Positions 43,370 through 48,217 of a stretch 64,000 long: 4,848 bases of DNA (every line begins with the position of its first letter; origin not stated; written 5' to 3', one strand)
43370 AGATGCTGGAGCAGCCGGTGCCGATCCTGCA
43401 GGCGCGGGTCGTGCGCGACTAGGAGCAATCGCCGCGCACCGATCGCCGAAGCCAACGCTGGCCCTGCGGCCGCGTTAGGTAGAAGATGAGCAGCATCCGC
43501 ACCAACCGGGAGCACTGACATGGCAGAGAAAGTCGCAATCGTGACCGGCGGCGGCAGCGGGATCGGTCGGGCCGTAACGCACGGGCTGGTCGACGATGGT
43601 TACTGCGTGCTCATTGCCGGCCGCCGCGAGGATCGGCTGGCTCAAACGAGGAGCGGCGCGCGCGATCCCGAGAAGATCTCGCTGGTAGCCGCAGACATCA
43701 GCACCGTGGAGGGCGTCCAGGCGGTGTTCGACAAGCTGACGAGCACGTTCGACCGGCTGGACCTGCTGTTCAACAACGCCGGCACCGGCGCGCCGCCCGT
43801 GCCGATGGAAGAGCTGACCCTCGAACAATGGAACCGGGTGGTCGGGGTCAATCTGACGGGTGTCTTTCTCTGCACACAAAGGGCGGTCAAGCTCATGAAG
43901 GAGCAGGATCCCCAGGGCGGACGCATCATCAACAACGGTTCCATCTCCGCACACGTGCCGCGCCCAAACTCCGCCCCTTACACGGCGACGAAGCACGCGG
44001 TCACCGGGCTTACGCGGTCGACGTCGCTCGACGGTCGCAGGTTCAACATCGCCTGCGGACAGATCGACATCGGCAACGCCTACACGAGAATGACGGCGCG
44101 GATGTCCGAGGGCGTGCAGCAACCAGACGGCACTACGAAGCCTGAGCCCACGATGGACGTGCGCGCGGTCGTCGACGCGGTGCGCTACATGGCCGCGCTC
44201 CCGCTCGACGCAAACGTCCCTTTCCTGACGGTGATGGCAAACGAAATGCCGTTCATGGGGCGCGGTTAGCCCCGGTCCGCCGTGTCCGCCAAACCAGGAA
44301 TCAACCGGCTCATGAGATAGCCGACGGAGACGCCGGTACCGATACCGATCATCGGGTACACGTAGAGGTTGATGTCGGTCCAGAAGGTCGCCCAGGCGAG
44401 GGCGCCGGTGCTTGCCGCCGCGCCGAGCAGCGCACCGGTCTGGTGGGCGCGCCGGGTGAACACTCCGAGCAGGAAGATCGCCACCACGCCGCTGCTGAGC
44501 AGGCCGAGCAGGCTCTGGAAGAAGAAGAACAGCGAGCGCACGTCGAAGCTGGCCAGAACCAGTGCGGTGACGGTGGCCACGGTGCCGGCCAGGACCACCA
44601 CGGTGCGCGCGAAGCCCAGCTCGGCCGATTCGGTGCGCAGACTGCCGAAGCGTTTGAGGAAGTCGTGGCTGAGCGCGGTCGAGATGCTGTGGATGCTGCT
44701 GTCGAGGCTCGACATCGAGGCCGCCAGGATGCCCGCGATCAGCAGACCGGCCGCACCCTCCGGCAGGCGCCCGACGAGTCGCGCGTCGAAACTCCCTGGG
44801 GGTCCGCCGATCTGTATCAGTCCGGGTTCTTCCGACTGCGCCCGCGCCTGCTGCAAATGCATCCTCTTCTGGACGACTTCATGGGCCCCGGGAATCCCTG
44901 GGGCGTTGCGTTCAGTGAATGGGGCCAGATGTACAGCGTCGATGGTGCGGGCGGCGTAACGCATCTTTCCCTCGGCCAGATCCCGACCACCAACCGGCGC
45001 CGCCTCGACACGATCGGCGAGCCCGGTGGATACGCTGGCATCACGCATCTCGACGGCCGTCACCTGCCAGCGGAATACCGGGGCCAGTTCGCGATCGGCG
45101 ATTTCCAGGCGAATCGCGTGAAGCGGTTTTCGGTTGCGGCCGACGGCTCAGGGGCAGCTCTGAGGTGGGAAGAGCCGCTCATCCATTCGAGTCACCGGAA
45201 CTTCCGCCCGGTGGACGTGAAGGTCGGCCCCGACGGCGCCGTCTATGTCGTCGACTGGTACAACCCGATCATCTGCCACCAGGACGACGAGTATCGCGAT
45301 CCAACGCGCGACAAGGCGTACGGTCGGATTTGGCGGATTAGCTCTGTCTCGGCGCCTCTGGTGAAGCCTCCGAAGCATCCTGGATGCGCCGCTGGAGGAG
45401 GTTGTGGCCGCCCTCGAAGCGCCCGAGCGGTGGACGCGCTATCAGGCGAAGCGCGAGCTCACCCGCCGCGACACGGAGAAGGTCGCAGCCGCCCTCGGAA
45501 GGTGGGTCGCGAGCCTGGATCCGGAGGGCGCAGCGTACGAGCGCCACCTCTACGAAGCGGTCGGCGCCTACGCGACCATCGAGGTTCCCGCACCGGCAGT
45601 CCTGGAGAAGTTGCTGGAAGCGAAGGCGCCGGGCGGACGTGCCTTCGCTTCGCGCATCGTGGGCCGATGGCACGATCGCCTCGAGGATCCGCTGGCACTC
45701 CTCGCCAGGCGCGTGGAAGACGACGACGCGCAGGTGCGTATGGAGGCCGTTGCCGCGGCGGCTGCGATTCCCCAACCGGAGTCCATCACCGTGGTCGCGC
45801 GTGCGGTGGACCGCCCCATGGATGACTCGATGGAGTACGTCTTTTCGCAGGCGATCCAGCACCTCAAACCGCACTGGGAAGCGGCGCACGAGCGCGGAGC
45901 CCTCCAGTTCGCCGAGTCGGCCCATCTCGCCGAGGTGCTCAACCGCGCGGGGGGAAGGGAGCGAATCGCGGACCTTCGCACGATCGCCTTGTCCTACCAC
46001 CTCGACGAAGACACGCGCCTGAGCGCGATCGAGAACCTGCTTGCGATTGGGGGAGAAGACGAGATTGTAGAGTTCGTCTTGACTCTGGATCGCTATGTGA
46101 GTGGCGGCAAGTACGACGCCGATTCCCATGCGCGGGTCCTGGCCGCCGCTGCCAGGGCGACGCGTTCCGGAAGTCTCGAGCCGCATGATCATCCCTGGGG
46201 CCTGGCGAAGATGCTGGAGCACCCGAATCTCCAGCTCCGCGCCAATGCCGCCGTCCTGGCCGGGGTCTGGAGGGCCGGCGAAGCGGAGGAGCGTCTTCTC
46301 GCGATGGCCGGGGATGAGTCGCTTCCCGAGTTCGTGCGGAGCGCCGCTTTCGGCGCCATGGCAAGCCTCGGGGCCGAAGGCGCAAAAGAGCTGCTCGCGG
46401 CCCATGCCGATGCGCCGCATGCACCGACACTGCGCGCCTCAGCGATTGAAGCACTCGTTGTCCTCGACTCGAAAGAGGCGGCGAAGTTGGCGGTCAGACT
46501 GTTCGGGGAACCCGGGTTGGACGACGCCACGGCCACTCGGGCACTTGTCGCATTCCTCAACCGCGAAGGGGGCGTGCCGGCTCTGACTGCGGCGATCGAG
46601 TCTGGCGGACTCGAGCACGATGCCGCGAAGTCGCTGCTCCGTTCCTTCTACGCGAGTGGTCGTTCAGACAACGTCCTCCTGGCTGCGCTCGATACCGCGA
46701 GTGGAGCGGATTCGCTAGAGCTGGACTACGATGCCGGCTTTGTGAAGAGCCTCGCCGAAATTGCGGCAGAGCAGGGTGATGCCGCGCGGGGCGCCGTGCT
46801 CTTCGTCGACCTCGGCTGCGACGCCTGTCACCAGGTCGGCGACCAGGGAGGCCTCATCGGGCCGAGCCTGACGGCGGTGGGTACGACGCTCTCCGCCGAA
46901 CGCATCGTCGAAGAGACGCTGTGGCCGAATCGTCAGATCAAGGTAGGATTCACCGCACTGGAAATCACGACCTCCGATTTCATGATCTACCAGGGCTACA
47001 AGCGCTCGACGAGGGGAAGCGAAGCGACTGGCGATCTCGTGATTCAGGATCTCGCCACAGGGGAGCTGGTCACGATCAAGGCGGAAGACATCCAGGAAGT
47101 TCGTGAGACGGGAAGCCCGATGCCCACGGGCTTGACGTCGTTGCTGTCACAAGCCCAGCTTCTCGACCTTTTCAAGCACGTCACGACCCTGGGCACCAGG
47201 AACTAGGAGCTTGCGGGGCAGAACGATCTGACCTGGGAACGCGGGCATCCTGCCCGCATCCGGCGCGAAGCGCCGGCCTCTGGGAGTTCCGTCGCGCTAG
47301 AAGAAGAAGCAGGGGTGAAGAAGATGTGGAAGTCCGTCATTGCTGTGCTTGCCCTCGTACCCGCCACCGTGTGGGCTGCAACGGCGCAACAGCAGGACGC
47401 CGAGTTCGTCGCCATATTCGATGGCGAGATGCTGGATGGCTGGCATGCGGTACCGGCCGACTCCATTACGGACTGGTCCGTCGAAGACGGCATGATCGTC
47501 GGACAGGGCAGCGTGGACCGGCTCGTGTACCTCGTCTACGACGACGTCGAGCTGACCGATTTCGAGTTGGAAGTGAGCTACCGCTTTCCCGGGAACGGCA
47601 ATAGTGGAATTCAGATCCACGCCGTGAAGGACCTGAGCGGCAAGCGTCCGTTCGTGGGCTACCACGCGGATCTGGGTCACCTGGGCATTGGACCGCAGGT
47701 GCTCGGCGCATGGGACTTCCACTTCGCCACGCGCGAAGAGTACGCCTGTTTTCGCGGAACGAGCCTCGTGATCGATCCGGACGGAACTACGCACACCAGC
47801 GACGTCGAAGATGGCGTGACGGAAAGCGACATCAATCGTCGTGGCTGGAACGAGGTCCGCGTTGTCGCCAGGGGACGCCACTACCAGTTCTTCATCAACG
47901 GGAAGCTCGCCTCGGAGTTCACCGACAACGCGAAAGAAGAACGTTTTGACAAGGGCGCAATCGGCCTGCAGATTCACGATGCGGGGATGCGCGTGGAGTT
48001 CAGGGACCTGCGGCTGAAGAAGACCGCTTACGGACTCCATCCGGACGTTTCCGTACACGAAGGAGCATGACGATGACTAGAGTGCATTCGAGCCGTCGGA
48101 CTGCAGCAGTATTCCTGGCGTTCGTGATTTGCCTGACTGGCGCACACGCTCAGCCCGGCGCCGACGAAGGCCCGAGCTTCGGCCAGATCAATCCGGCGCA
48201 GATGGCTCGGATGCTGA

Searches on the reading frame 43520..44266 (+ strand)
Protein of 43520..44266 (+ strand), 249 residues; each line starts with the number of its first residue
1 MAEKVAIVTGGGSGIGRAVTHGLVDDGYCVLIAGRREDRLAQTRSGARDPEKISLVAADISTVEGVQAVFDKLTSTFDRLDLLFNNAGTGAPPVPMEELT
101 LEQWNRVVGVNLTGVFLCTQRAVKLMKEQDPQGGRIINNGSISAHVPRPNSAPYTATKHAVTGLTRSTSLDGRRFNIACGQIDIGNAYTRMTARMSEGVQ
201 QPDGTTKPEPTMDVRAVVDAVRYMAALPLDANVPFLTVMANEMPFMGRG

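Call 32: search_protein_families(library=pfam, proteins=[window:43520-44266:+], max_evalue=0.001)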
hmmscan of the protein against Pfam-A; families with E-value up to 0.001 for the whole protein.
window:43520-44266:+ (249 aa): 4 families
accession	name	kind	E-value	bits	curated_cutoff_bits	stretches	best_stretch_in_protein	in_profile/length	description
PF00106.31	adh_short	-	1.5e-47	162.1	26.6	1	4-197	1-192/195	short chain dehydrogenase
PF13561.12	adh_short_C2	-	4.6e-33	115.2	27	1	13-203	6-192/236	Enoyl-(Acyl carrier protein) reductase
PF08659.16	KR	-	6.7e-10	39.6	22.6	1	7-169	4-164/180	KR domain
PF08643.16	DUF1776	-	2e-05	24.6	25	1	95-186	107-198/294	Fungal family of unknown function (DUF1776)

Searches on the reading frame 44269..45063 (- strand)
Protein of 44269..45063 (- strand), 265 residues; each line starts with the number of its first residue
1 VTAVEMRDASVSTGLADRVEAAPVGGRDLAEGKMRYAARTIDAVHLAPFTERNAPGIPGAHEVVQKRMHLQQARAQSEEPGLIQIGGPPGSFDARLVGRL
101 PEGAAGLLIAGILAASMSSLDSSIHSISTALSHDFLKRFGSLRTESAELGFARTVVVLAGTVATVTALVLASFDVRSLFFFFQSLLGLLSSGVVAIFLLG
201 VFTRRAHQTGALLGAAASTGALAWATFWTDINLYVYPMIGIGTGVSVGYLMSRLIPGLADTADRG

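Call 32: search_protein_families(library=pfam, proteins=[window:44269-45063:-], max_evalue=0.001)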
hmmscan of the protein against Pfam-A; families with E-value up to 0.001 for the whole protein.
window:44269-45063:- (265 aa): 1 family
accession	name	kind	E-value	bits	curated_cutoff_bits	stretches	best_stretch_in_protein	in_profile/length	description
PF00474.23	SSF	-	2e-14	53.8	22.8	1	100-215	289-403/406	Sodium:solute symporter family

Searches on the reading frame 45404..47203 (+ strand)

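Call 32: search_protein_families(library=pfam, proteins=[window:45404-47203:+], max_evalue=0.001)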
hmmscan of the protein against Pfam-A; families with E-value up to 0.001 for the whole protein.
window:45404-47203:+ (600 aa): 2 families
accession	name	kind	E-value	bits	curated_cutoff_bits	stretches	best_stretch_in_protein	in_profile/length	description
PF13646.12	HEAT_2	-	3.1e-13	50.3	27.7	2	267-351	4-87/88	HEAT repeats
PF00034.26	Cytochrom_C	-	0.0003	22.5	21.3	0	460-498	1-39/90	Cytochrome c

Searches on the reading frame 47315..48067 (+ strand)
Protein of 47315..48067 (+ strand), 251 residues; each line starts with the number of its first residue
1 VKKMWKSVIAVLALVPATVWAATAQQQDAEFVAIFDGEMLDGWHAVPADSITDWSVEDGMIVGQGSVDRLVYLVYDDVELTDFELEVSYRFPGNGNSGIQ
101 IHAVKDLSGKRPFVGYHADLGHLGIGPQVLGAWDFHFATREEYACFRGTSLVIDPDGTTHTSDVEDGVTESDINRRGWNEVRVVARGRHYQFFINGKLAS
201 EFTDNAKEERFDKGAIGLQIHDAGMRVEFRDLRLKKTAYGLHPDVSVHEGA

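Call 32: search_protein_families(library=pfam, proteins=[window:47315-48067:+], max_evalue=0.001)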
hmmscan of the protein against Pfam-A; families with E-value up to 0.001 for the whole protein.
window:47315-48067:+ (251 aa): 1 family
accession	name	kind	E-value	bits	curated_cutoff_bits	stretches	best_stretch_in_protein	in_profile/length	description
PF06439.18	3keto-disac_hyd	-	3.8e-31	109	26.8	1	31-235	2-187/187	3-keto-disaccharide hydrolase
